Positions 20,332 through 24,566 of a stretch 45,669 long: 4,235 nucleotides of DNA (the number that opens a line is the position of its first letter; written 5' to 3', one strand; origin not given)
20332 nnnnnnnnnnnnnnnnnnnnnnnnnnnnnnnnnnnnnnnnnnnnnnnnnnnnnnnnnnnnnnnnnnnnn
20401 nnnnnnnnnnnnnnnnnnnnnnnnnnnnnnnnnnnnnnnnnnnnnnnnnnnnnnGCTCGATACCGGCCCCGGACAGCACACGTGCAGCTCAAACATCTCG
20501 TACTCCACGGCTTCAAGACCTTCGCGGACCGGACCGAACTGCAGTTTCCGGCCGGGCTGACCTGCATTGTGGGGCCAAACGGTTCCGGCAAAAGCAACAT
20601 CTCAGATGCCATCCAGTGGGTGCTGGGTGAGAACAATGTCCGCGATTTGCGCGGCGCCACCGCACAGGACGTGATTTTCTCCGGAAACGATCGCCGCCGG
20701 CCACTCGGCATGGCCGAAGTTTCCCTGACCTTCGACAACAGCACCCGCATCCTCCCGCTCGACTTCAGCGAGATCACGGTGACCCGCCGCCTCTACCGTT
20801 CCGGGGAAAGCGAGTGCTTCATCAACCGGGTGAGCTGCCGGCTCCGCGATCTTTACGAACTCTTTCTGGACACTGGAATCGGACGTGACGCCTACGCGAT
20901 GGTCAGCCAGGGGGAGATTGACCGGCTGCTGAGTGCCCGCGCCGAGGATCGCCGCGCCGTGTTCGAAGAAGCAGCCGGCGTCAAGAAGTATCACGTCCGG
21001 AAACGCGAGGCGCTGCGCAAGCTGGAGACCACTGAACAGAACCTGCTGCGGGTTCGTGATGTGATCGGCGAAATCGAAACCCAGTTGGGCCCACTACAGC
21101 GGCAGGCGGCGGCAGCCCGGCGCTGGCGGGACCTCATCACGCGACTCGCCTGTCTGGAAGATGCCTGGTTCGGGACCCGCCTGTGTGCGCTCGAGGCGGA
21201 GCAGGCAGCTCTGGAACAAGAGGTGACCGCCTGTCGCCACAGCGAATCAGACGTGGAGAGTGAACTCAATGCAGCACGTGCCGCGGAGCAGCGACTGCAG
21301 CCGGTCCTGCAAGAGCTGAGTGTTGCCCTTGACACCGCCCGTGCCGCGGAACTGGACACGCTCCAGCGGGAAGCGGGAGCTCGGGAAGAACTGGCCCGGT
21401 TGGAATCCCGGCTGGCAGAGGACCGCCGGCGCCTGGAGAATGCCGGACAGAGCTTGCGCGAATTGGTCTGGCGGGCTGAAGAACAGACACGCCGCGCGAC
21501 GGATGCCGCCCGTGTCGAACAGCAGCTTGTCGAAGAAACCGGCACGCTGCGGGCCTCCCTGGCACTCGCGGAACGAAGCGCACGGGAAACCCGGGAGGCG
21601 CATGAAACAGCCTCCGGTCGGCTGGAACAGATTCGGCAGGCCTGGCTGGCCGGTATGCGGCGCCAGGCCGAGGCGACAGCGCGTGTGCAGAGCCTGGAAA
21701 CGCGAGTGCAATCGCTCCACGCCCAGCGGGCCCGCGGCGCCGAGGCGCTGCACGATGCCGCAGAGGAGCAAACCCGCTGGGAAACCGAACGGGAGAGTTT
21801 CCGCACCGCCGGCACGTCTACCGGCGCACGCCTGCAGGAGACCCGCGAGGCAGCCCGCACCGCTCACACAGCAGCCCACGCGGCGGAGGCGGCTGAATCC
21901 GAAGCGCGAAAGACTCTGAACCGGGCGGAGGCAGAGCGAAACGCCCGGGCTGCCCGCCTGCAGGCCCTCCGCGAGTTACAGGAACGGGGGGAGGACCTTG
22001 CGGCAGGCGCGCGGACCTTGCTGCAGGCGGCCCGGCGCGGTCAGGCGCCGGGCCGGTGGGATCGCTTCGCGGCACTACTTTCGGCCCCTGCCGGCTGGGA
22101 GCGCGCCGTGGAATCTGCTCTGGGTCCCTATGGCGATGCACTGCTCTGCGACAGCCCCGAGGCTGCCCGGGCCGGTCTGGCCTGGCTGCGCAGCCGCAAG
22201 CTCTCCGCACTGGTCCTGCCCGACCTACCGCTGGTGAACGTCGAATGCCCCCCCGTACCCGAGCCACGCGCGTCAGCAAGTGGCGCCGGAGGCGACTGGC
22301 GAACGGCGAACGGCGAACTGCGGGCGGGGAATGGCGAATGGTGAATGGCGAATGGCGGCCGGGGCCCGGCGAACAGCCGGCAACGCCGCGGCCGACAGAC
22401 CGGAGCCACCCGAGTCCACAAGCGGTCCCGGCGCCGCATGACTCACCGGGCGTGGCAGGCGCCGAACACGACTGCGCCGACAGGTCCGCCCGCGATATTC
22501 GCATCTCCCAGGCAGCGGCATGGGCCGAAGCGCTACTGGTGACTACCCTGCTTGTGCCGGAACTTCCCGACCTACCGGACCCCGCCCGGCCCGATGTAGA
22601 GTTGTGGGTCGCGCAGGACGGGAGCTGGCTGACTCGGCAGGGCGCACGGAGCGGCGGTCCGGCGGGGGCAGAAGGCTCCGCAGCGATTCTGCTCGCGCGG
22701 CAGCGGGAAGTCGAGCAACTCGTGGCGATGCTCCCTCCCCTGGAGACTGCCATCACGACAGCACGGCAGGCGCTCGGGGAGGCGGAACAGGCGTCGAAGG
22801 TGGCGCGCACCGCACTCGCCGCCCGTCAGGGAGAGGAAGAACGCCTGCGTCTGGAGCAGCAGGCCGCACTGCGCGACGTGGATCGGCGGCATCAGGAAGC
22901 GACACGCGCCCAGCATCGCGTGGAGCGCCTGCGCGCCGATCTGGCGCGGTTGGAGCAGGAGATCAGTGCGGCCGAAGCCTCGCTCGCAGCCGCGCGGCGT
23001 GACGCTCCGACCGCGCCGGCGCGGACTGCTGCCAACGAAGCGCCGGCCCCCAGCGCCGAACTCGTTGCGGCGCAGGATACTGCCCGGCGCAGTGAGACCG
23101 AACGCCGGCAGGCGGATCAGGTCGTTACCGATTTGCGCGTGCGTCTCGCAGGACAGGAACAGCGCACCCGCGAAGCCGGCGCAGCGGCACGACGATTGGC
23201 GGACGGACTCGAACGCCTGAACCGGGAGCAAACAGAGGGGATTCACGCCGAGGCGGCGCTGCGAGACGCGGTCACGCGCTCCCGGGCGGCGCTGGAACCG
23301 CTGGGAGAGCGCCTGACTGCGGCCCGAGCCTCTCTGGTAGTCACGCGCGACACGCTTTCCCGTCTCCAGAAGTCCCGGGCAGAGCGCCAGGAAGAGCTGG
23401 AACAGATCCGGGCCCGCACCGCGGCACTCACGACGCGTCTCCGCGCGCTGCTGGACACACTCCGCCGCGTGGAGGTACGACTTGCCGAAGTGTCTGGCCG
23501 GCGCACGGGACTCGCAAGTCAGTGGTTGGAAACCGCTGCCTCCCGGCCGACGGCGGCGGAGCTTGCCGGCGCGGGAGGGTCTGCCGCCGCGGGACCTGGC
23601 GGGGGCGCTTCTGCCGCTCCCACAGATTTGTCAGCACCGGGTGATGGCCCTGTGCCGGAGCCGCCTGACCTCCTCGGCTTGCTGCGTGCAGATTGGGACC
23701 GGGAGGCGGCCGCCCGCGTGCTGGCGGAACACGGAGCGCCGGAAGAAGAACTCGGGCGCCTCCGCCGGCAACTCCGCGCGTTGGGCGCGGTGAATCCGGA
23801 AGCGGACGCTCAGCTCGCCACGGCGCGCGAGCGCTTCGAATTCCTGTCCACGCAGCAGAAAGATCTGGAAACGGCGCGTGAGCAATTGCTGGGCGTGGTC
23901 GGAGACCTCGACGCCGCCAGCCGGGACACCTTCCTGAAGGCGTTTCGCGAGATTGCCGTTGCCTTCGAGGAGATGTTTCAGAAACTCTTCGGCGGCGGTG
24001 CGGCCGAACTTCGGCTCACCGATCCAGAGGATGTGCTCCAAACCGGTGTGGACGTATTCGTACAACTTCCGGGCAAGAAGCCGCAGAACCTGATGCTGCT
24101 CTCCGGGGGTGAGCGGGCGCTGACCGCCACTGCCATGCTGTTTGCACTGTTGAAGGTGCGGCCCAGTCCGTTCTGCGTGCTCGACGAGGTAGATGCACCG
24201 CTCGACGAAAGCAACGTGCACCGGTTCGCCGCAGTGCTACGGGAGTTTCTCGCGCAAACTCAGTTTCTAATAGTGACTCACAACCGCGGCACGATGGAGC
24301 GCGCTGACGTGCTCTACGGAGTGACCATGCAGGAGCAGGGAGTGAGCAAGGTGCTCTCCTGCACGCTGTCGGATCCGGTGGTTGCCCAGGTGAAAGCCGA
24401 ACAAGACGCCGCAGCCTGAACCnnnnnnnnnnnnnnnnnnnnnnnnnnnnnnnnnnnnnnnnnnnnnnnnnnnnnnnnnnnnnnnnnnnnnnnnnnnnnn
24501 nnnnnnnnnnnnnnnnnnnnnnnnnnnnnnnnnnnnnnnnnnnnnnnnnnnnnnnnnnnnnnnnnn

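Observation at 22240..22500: smc is split at the hinge inside heptanucleotide repeat arrays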

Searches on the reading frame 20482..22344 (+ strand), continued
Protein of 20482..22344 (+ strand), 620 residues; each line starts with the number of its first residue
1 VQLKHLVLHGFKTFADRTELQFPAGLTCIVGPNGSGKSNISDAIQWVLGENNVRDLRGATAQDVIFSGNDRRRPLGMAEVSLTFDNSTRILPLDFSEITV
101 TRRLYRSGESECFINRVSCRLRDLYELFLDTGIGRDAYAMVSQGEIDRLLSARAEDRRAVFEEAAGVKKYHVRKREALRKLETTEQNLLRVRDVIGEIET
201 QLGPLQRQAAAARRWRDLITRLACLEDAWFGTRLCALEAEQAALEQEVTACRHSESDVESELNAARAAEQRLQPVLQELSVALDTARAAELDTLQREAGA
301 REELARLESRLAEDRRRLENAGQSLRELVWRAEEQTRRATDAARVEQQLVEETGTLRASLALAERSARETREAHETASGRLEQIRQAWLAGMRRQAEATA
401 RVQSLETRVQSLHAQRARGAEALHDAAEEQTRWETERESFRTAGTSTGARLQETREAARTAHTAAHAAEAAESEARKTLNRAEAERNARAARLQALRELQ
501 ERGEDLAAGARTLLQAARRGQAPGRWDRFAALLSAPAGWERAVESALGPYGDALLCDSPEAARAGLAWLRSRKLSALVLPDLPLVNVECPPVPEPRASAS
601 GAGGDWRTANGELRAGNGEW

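Call 12: find_related_loci(query=window:20482-22341:+, collection=genome_contigs, flank=10000)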
Query window:20482-22341:+ (620 aa) in genome_contigs; peptide patterns used: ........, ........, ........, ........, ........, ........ (x = any residue, [..] = any of these).
66 stretches matched a pattern; 17 encode a relative of the query (tblastn E <= 1e-3); 17 distinct loci.
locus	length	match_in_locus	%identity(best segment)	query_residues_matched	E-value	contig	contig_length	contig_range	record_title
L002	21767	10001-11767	51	1-589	1e-166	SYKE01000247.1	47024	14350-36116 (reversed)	MAG: Actinomycetota bacterium isolate F1-80-MAGs030 F1-80__c564699, whole genome shotgun sequence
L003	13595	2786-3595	68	1-270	2e-117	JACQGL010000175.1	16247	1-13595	MAG: Armatimonadetes bacterium isolate NC_groundwater_1072_Ag_S2p5_66_82 S_2p5_S6_coassembly_k141_3455323, whole genome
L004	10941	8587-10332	35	1-583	3e-84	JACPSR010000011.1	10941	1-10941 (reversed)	MAG: Candidatus Omnitrophota bacterium isolate NC_groundwater_711_Ag_S-0.2um_63_19 S36_SO-2_scaffold_60783, whole genome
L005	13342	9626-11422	36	1-604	1e-82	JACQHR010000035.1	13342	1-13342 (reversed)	MAG: Candidatus Omnitrophota bacterium isolate NC_groundwater_1104_Ag_S2p5_61_386 S_2p5_S6_coassembly_k141_3538505, whol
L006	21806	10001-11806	35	1-607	5e-82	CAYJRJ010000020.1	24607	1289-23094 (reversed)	MAG TPA_asm: uncultured Planctomycetales bacterium isolate ERP125453_co1_43 genome assembly, contig: NODE_1847_length_24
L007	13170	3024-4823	34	1-602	1e-76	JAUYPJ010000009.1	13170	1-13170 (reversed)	MAG: Candidatus Omnitrophota bacterium isolate C4_metabat.bin.25 C4_k141_94314, whole genome shotgun sequence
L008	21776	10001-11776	35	1-592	5e-76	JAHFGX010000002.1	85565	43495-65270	MAG: Candidatus Omnitrophota bacterium isolate nzgw325 NODE_349_length_85566_cov_7.488841, whole genome shotgun sequence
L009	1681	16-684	56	1-223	2e-80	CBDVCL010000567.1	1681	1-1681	MAG TPA_asm: uncultured bacterium isolate SRR22302367_binner23_Refined_71 genome assembly, contig: ERZ26661968.113287, w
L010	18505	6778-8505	30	1-580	3e-85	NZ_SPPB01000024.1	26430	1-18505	Granulicatella sp. WM01 NODE_24_length_26430_cov_30.0235, whole genome shotgun sequence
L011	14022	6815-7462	56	1-216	5e-73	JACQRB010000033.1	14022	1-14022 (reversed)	MAG: Candidatus Omnitrophota bacterium isolate NC_groundwater_1348_Ag_S-0.2um_64_53 S_p2_S4_coassembly_k141_1933525, who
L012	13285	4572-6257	35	37-604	5e-68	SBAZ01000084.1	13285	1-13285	MAG: Planctomycetales bacterium isolate Bin_23_1_1 Hy_contig8304, whole genome shotgun sequence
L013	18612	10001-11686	36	37-604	7e-64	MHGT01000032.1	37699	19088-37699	MAG: Omnitrophica WOR_2 bacterium RIFCSPHIGHO2_02_FULL_67_20 rifcsphigho2_02_scaffold_4173, whole genome shotgun sequenc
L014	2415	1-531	53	50-226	2e-52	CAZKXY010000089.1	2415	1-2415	MAG TPA_asm: uncultured Planctomycetales bacterium isolate binchicken_co21_270 genome assembly, contig: NODE_94052_lengt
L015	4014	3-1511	32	93-593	7e-44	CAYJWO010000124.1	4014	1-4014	MAG TPA_asm: uncultured Planctomycetales bacterium isolate ERP125453_co1_484 genome assembly, contig: NODE_31521_length_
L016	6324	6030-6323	61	29-126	2e-36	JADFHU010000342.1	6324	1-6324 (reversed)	MAG: Planctomycetota bacterium isolate B36T1B5 B36T1B5_NODE19844, whole genome shotgun sequence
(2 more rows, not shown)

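Call 19: find_encoding_contigs(protein=window:20482-22344:+, flank=6000, max_places=8)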
Protein window:20482-22344:+ (620 aa): no gene with exactly this product is on record in the collection.

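Call 25: find_encoding_contigs(protein=P0011, flank=5000, max_places=2)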
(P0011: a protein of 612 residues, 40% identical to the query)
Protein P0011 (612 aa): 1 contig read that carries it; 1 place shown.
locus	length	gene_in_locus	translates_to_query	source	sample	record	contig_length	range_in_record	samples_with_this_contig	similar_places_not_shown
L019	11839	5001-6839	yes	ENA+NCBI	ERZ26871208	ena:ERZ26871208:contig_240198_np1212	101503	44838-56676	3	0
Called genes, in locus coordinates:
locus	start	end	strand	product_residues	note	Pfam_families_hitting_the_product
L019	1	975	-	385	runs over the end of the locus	PF01408:GFO_IDH_MocA, PF22725:GFO_IDH_MocA_C3, PF02894:GFO_IDH_MocA_C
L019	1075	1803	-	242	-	PF02308:MgtC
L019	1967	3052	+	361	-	PF10009:DUF2252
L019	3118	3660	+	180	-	PF07385:Lyx_isomer (weak)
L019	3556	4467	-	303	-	PF12740:PETase (faint), PF03403:PAF-AH_p_II (weak), PF07224:Chlorophyllase, PF00561:Abhydrolase_1 (weak), PF12146:Hydrolase_4, PF12697:Abhydrolase_6 (weak)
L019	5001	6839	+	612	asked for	PF02463:SMC_N, PF13175:AAA_15, PF13476:AAA_23, PF13555:AAA_29, PF13304:AAA_21, PF06470:SMC_hinge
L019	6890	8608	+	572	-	PF02463:SMC_N, PF13304:AAA_21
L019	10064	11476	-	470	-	PF02837:Glyco_hydro_2_N, PF22666:Glyco_hydro_2_N2 (faint), PF00703:Glyco_hydro_2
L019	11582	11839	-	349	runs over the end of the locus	PF03807:F420_oxidored, PF14748:P5CR_dimer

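Call 26: find_encoding_contigs(protein=P0024, flank=5000, max_places=2)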
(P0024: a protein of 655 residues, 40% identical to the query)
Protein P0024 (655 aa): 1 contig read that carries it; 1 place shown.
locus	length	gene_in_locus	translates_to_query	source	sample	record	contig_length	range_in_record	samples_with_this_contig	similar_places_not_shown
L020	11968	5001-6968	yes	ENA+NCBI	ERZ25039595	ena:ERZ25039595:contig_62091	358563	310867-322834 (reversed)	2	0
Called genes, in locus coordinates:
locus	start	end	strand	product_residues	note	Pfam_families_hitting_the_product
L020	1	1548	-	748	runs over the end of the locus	-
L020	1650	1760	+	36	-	-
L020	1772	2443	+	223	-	PF00485:PRK (weak)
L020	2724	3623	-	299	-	PF01609:DDE_Tnp_1, PF13612:DDE_Tnp_1_3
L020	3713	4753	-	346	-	PF24814:WD40_Prp19, PF25174:Beta-prop_THOC3, PF23381:Beta-prop_IFT122_1st, PF23393:Beta-prop_WDR90_POC16_2nd (weak), PF23414:Beta-prop_EML_2, PF24807:WD40_CDC20-Fz, PF25175:Beta-prop_WDR5 (weak), PF25173:Beta-prop_WDR3_1st (weak), +8 more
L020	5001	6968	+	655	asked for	PF02463:SMC_N, PF13175:AAA_15, PF13476:AAA_23, PF13555:AAA_29 (weak), PF13304:AAA_21 (weak), PF06470:SMC_hinge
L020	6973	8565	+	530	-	PF02463:SMC_N, PF13304:AAA_21 (weak)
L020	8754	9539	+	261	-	-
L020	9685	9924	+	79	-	-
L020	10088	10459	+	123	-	PF10097:DUF2335 (weak)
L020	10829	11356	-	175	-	-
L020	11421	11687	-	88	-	-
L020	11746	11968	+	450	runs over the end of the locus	PF08448:PAS_4, PF13188:PAS_8 (faint), PF02518:HATPase_c (faint), PF00989:PAS, PF08448:PAS_4 (weak), PF13426:PAS_9, PF13581:HATPase_c_2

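Call 27: find_encoding_contigs(protein=P0017, flank=5000, max_places=2)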
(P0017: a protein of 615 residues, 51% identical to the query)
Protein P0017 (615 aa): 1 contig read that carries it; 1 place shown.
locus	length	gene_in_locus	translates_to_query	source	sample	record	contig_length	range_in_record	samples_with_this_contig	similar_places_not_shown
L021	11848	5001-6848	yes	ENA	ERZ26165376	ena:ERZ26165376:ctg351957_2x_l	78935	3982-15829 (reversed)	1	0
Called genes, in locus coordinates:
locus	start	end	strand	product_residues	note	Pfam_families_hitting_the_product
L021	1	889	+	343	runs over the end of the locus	PF00221:Lyase_aromatic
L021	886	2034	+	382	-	-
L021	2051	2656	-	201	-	PF08241:Methyltransf_11 (weak)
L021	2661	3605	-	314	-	PF04468:PSP1, PF28472:PSP1_3rd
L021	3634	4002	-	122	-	-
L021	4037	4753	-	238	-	PF04542:Sigma70_r2, PF08281:Sigma70_r4_2, PF04545:Sigma70_r4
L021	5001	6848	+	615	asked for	PF02463:SMC_N, PF13175:AAA_15, PF13476:AAA_23, PF13555:AAA_29 (weak), PF13304:AAA_21 (weak), PF06470:SMC_hinge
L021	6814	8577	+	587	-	PF02463:SMC_N, PF13304:AAA_21 (weak)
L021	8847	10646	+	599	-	PF07992:Pyr_redox_2 (weak), PF00890:FAD_binding_2 (weak), PF12831:FAD_oxidored, PF13450:NAD_binding_8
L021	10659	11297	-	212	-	-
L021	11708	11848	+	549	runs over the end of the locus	PF22763:NrS1-1_pol-like_HBD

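Call 49: list_cluster_members(proteins=[P0002, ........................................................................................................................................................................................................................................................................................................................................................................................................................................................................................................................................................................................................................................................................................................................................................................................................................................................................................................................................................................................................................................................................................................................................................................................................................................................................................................])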
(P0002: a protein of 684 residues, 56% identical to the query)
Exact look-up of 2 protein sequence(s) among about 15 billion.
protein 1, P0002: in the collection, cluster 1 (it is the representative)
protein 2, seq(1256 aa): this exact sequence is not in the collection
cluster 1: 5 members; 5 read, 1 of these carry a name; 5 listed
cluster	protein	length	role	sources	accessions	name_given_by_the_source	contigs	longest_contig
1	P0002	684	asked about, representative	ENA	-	-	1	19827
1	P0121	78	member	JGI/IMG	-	chromosome segregation protein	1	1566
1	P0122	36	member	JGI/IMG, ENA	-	-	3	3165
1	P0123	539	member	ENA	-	-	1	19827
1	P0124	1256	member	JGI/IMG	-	-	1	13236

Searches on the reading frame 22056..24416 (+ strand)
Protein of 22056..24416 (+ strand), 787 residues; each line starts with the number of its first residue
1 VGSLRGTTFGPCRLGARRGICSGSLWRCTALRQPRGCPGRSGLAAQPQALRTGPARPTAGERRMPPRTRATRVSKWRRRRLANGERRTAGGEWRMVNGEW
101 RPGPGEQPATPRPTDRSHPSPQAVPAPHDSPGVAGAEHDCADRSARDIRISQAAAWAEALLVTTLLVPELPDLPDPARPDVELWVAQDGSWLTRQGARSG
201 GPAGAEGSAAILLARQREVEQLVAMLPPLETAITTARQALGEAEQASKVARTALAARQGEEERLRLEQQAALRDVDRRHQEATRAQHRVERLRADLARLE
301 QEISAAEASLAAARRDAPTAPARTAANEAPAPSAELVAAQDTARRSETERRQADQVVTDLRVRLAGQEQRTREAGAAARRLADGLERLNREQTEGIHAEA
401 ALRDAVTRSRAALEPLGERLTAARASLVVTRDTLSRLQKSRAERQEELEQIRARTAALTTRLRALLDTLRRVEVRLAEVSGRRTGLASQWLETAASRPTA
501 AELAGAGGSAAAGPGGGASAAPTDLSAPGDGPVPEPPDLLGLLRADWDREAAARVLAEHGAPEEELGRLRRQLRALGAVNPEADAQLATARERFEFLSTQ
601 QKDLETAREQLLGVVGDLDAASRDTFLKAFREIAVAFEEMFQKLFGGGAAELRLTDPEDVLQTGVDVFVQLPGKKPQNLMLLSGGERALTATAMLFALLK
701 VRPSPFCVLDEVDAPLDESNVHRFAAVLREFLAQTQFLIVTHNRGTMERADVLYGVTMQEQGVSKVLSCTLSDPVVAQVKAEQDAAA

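Call 4: search_protein_families(library=pfam, proteins=[window:22056-24416:+], max_evalue=0.01)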
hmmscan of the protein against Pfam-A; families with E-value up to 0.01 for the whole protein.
window:22056-24416:+ (787 aa): 1 family
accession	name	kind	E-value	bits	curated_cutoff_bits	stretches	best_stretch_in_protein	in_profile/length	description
PF02463.25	SMC_N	-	7.4e-29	101.2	40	1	311-765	135-220/220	RecF/RecN/SMC N terminal domain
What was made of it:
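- On SMC protein family (bacterial Smc): PF02463 profile positions 135-220 match the C-fragment, E = 7.4e-29 (call 4).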
